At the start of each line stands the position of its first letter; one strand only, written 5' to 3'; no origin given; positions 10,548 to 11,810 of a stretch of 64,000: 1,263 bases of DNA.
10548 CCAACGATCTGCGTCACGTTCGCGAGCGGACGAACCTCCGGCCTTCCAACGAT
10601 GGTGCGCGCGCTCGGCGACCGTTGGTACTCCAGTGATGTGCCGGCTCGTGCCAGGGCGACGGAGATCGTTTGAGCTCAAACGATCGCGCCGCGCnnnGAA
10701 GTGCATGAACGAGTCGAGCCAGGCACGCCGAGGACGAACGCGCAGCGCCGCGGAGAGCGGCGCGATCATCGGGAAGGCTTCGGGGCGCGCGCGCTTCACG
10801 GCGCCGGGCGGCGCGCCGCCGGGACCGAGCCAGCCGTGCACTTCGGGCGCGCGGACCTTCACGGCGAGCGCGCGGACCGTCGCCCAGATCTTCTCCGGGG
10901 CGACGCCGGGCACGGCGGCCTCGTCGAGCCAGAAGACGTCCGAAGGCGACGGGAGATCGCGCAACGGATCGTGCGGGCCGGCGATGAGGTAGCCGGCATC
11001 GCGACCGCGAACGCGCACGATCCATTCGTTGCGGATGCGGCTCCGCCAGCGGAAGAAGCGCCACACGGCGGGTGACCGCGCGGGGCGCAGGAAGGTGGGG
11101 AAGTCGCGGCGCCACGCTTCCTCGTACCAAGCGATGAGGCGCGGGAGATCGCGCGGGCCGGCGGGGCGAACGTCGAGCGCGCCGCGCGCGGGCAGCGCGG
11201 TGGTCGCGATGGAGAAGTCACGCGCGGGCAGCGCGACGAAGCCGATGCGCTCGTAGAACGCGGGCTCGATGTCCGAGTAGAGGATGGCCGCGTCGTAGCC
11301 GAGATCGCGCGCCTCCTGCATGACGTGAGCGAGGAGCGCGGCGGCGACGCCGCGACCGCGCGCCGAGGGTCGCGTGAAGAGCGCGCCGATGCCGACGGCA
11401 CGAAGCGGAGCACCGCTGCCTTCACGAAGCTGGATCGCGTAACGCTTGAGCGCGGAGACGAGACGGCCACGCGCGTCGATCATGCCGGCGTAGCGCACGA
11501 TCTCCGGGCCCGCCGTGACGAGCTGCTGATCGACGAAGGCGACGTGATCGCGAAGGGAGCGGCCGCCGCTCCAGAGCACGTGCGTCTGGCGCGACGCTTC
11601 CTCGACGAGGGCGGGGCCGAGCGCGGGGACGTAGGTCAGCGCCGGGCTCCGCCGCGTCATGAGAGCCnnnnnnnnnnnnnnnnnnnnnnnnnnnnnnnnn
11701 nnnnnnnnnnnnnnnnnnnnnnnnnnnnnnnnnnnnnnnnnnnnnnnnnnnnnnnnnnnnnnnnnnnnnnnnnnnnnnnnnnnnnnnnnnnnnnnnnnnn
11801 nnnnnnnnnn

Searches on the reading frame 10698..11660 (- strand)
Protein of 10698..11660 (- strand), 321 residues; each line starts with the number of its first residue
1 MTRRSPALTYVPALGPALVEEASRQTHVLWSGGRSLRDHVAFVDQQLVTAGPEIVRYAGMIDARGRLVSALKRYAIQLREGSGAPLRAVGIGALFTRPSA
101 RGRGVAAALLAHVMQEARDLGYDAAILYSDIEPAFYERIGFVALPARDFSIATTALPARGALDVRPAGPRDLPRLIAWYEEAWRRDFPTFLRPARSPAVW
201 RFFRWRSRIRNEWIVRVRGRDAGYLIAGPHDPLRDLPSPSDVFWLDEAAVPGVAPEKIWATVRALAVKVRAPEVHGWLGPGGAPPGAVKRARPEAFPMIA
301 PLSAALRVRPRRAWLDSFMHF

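Call 11: search_protein_families(library=pfam, proteins=[window:10698-11660:-], max_evalue=0.01)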
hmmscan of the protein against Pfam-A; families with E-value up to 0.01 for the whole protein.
window:10698-11660:- (321 aa): 6 families
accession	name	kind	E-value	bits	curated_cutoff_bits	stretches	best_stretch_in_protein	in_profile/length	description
PF13527.13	Acetyltransf_9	-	5.9e-13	49.4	25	1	53-141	39-124/127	Acetyltransferase (GNAT) domain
PF13508.13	Acetyltransf_7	-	5.2e-08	33.6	27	1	91-142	29-83/84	Acetyltransferase (GNAT) domain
PF00583.31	Acetyltransf_1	-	1.6e-07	32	20.7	1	87-141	58-116/116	Acetyltransferase (GNAT) family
PF13673.13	Acetyltransf_10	-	4.1e-05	24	23.6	1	90-144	53-110/128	Acetyltransferase (GNAT) domain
PF08445.16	FR47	-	0.0015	18.9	22.1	1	90-144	23-80/86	FR47-like protein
PF13480.13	Acetyltransf_6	-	0.0084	16.7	22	0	156-227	14-85/143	Acetyltransferase (GNAT) domain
